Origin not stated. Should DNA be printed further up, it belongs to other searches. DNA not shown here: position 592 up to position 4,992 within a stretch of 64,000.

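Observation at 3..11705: Second paralogous copy of the same module at the other end of the window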

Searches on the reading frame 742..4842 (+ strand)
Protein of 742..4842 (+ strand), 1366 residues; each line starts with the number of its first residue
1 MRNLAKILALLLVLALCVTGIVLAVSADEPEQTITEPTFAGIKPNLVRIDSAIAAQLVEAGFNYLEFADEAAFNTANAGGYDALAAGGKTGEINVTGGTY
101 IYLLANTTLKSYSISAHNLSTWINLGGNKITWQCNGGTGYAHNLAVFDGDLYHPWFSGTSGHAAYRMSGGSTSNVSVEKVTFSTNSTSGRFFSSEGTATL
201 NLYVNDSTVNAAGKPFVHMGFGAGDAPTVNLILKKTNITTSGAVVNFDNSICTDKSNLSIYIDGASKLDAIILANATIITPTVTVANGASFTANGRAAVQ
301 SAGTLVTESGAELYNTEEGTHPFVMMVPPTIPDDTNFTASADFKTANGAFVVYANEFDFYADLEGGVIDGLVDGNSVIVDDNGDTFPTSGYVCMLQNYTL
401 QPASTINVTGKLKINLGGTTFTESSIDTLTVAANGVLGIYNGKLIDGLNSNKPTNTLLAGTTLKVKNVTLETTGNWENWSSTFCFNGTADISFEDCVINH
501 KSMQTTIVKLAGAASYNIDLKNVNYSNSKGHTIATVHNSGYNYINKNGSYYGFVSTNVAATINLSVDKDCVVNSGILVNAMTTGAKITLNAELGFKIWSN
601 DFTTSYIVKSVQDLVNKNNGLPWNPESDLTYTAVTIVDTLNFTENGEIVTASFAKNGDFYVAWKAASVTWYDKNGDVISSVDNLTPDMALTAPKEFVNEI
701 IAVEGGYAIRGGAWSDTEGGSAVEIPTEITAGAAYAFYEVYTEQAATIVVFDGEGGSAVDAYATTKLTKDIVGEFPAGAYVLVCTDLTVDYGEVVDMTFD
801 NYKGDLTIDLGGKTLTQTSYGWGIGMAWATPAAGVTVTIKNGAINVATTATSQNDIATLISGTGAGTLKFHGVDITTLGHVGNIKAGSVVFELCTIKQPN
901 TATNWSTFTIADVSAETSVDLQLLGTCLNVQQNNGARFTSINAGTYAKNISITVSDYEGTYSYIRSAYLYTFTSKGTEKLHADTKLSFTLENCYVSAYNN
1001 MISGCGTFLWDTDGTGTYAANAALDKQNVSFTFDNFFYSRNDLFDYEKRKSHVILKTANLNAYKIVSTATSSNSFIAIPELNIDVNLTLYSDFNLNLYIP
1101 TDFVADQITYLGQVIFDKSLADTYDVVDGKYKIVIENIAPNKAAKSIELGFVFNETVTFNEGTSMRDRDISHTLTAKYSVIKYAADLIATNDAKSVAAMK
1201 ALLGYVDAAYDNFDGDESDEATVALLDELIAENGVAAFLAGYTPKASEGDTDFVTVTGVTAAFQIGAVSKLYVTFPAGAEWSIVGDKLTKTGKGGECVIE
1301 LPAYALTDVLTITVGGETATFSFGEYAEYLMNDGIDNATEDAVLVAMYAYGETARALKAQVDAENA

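Call 13: search_protein_families(library=pfam, proteins=[window:742-4842:+], max_evalue=0.01)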
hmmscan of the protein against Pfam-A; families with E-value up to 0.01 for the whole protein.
window:742-4842:+ (1366 aa): 0 families

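Call 15: search_protein_families(library=ncbifam, proteins=[window:742-4842:+], max_evalue=0.1)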
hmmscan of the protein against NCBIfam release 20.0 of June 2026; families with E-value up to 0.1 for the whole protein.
window:742-4842:+ (1366 aa): 0 families

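Call 29: find_encoding_contigs(protein=window:742-4842:+, flank=10000, max_places=4)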
Protein window:742-4842:+ (1366 aa): 2 contigs read that carry it; 2 places shown.
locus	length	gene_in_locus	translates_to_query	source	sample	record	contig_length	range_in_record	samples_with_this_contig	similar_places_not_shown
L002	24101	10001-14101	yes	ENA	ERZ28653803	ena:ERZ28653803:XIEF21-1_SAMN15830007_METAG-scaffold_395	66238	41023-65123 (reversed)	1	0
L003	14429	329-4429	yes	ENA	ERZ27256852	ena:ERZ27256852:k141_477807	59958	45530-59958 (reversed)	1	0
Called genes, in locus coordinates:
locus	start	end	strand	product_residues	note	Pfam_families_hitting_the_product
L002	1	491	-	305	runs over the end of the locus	PF02311:AraC_binding (weak), PF12833:HTH_18, PF00165:HTH_AraC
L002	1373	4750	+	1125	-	-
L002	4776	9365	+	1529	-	PF07833:Cu_amine_oxidN1 (weak)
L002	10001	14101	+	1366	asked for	-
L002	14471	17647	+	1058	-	-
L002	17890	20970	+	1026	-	-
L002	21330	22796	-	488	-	PF02386:TrkH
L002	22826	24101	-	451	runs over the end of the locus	PF01488:Shikimate_DH (faint), PF01494:FAD_binding_3 (faint), PF02254:TrkA_N, PF03435:Sacchrp_dh_NADP (faint), PF03807:F420_oxidored (faint), PF02080:TrkA_C, PF02254:TrkA_N, PF02080:TrkA_C, +2 more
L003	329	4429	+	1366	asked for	-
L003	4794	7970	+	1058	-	-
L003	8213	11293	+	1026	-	-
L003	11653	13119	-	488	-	PF02386:TrkH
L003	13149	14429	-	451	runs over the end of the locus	PF01488:Shikimate_DH (faint), PF01494:FAD_binding_3 (faint), PF02254:TrkA_N, PF03435:Sacchrp_dh_NADP (faint), PF03807:F420_oxidored (faint), PF02080:TrkA_C, PF02254:TrkA_N, PF02080:TrkA_C, +2 more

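Call 74: search_protein_families(library=pfam, proteins=[L002:1373-4750:+, L002:4776-9365:+], max_evalue=0.0001)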
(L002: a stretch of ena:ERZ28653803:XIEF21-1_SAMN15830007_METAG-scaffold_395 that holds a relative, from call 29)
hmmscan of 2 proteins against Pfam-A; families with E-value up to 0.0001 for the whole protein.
L002:1373-4750:+ (1125 aa): 0 families

L002:4776-9365:+ (1529 aa): 1 family
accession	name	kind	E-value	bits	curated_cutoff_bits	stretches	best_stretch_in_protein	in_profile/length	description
PF07833.16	Cu_amine_oxidN1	-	9.9e-07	29.1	24.2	1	583-678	11-100/108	Copper amine oxidase N-terminal domain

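Call 108: search_solved_structures(query=L002:4776-9365:+, max_evalue=0.001)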
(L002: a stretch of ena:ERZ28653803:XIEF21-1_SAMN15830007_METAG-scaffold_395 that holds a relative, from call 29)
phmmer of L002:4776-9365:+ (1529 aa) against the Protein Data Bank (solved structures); distinct sequences matched with E-value up to 0.001: 3.
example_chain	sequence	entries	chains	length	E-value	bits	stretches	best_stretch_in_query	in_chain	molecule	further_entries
8khv_A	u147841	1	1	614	1.4e-20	75.8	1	862-1280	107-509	Heparinase II/III-like protein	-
8khw_A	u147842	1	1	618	3.3e-16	61.3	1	863-1280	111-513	DUF4962 domain-containing protein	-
9o3q_A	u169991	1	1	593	1.6e-10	42.4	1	825-1284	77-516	PL35 chondroitinase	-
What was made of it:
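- On PL35 / heparinase II/III-like polysaccharide lyase: The left lyase matches at E 1e-20 (call 108).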
